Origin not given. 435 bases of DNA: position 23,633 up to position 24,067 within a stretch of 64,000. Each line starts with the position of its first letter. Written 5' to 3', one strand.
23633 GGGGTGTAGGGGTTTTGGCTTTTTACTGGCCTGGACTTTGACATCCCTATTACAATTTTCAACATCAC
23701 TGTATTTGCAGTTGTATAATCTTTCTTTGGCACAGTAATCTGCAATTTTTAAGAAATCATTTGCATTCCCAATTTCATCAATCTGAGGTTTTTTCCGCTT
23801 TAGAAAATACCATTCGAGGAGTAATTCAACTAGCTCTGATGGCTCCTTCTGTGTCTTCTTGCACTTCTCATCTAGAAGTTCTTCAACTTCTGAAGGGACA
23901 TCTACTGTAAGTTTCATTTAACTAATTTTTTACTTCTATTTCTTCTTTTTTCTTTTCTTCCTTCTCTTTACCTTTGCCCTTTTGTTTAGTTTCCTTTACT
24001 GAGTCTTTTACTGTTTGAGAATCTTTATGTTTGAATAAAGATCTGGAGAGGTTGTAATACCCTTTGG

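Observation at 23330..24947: ParM-like actin plus RHH adaptor (ParMR-style cassette) embedded in a chromosomal pilus-type locus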

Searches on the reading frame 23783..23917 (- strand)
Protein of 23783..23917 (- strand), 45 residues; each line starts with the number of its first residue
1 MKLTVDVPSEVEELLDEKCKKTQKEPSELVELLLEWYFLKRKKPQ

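Call 51: search_protein_families(library=pfam, proteins=[window:23783-23917:-], max_evalue=10)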
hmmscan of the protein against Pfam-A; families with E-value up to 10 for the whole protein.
seq(45 aa): 1 family
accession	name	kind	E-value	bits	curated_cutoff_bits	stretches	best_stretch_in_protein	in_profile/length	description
PF01402.27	RHH_1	-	0.022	15.2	20.5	1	3-35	2-34/39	Ribbon-helix-helix protein, copG family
